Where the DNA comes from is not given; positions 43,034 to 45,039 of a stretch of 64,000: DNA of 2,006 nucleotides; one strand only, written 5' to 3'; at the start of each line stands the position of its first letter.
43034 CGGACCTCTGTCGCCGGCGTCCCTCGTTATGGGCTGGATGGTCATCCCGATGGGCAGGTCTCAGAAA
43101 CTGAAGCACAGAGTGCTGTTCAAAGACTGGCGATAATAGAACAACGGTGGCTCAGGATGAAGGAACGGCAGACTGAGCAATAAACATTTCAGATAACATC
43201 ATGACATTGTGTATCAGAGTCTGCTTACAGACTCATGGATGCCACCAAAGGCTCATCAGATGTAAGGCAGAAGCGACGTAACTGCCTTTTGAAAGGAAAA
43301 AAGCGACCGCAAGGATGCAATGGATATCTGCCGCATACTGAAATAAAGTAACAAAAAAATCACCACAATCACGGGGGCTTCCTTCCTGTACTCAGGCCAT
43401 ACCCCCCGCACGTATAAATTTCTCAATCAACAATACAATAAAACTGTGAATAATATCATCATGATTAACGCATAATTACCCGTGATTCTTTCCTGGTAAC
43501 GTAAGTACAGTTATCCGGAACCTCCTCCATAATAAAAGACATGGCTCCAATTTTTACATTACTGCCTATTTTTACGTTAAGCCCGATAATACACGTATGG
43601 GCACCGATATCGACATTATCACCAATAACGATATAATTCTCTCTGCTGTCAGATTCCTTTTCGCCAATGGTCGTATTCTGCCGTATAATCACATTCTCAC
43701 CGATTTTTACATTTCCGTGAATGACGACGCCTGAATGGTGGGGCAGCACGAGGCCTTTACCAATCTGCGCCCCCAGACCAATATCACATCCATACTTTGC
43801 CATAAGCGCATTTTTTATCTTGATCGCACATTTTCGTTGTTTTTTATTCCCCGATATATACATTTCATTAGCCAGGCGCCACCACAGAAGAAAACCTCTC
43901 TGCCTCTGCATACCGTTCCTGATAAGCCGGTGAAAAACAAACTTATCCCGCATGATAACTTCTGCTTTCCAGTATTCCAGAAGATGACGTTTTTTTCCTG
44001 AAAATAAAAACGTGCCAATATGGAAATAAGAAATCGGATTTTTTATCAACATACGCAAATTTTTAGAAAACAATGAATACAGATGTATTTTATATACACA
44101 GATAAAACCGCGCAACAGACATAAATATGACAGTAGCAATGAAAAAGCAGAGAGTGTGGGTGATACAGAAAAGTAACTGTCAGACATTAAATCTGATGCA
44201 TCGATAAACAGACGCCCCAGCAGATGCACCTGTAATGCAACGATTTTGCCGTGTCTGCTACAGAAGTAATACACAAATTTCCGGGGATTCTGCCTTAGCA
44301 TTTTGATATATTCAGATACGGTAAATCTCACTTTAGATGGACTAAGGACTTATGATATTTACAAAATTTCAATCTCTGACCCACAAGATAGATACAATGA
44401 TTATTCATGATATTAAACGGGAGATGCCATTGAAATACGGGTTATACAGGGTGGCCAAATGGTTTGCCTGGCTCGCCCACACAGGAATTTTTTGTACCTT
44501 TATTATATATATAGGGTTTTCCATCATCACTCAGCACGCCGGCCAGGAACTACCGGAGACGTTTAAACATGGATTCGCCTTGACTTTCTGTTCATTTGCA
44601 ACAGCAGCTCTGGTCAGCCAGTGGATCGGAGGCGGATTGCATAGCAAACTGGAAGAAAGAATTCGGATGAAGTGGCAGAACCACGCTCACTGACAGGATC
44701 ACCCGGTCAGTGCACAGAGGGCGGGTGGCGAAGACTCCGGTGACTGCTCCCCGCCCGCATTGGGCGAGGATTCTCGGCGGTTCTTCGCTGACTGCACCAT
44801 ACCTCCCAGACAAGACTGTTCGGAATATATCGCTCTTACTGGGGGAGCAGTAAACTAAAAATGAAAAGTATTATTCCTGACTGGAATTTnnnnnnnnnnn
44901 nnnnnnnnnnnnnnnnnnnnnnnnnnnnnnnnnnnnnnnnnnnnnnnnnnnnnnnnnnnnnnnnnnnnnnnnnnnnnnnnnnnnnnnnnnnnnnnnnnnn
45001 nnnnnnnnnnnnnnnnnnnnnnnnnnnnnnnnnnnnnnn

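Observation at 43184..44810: AT-rich islet with a hexapeptide acyltransferase carrying an atypical hydrophobic N-terminal region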

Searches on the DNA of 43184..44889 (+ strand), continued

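Call 69: search_dna_similar(query=window:43465-44052:+, collection=plasmids, mode=near, max_rows=40, rows=spread)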
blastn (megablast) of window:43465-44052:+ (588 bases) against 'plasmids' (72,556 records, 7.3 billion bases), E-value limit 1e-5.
Records with a match: 187; places in all: 197; records where one place covers at least 80% of the query: 173.
Best place of each record, by identity: >=99% 75; 95-99% 75; 90-95% 31; 80-90% 6.
By first word of the organism name: Escherichia 161; Shigella 16; Salmonella 8; Klebsiella 1; Citrobacter 1.
By predicted mobility (MOB-suite, as given by PLSDB): conjugative 127; mobilizable 39; non-mobilizable 21.
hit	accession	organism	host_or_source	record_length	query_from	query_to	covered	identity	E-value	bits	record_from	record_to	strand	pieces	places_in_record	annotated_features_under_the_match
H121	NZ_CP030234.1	Salmonella enterica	-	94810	1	588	100%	100.0%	0e+0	1086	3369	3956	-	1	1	serine acetyltransferase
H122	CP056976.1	Escherichia coli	culture,Pooled pig faecal samples ...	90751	1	588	100%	100.0%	0e+0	1086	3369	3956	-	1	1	serine acetyltransferase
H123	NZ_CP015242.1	Escherichia coli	Homo sapiens,stool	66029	1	588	100%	99.8%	0e+0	1081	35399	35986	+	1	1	serine acetyltransferase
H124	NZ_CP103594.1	Escherichia coli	Homo sapiens,blood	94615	1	588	100%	99.8%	0e+0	1081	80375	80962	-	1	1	serine acetyltransferase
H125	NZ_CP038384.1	Escherichia coli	Homo sapiens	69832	1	588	100%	99.8%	0e+0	1081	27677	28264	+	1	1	serine acetyltransferase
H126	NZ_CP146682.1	Escherichia coli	Homo sapiens,cell culture,Colon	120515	1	588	100%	99.8%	0e+0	1081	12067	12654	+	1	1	serine acetyltransferase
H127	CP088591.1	Escherichia coli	Homo sapiens,blood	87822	1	588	100%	99.7%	0e+0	1075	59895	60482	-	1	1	serine acetyltransferase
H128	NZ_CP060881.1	Escherichia coli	Homo sapiens,urine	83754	1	588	100%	99.7%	0e+0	1075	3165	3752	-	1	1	serine acetyltransferase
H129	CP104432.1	Shigella sonnei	Homo sapiens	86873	1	588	100%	99.7%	0e+0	1075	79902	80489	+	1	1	serine acetyltransferase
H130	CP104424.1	Shigella sonnei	Homo sapiens,human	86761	1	588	100%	99.7%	0e+0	1075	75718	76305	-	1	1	serine acetyltransferase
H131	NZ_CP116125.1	Escherichia coli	whole organism,ICU patient oral swab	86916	1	588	100%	99.7%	0e+0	1075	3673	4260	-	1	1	serine acetyltransferase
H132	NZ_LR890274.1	Escherichia coli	Homo sapiens,blood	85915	1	588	100%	99.7%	0e+0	1075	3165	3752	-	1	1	serine acetyltransferase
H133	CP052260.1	Klebsiella pneumoniae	Homo sapiens,blood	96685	1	588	100%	99.7%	0e+0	1075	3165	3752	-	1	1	serine acetyltransferase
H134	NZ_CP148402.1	Escherichia coli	Chicken,single cell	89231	1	588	100%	99.7%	0e+0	1075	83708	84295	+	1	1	serine acetyltransferase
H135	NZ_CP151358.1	Shigella sonnei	-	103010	1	588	100%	99.7%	0e+0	1075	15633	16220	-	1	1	serine acetyltransferase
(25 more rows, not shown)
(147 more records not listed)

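Call 72: search_dna_similar(query=window:43465-44052:+, collection=ecoli_genomes, mode=near, max_rows=30, rows=spread)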
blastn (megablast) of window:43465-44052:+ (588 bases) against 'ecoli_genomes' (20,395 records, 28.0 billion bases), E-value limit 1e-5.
Records with a match: 177; places in all: 178; records where one place covers at least 80% of the query: 160.
Genomes with a match: 175 of 5426; with a place that covers at least 80% of the query: 158. Places per genome that has any: lowest 1, median 1, highest 2. On chromosomes: 1 places; on plasmids: 177.
Best place of each record, by identity: >=99% 48; 95-99% 104; 90-95% 21; 80-90% 4.
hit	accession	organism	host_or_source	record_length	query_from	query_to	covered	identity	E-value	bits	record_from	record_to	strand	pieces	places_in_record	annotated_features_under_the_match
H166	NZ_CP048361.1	Escherichia coli strain 53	environment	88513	1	588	100%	100.0%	0e+0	1086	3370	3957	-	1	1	serine acetyltransferase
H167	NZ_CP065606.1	Escherichia coli strain FDAARGOS_946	missing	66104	1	588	100%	99.8%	0e+0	1081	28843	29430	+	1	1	serine acetyltransferase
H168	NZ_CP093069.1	Escherichia coli strain BR1220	Branta canadensis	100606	1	588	100%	99.8%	0e+0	1081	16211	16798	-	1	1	serine acetyltransferase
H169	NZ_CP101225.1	Escherichia coli strain EC21Z-144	Homo sapiens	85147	1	588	100%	99.7%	0e+0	1075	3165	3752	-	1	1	serine acetyltransferase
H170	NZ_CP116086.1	Escherichia coli strain DETEC-S566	ICU staff rectal swab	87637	1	588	100%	99.7%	0e+0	1075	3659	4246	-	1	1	serine acetyltransferase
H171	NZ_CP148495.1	Escherichia coli strain Z1323CEC0003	Chicken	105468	1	588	100%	99.7%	0e+0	1075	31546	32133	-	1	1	serine acetyltransferase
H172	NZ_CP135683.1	Escherichia coli strain TUM3755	missing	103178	1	588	100%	99.7%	0e+0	1075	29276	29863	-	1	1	serine acetyltransferase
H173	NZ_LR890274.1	Escherichia coli strain MINF_7C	Homo sapiens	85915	1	588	100%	99.7%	0e+0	1075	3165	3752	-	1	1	serine acetyltransferase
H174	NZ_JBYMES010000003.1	Escherichia coli strain 23555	Homo sapiens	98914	1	588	100%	98.0%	0e+0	1020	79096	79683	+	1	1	serine acetyltransferase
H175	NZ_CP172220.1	Escherichia coli strain GF4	chicken meat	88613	1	588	100%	97.8%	0e+0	1014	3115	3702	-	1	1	serine acetyltransferase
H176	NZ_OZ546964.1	Escherichia coli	Homo sapiens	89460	1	588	100%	97.8%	0e+0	1014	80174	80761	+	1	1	serine acetyltransferase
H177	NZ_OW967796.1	Escherichia coli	Homo sapiens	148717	1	588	100%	97.8%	0e+0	1014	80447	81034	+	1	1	serine acetyltransferase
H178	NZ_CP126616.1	Escherichia coli strain Ec1115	Lollo Rosso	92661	1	588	100%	97.4%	0e+0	1003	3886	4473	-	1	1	serine acetyltransferase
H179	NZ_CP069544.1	Escherichia coli strain FDAARGOS_1248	Homo sapiens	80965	1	588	100%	96.8%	0e+0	983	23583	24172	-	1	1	serine acetyltransferase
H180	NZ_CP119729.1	Escherichia coli strain E16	chicken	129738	1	588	100%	96.6%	0e+0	976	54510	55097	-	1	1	serine acetyltransferase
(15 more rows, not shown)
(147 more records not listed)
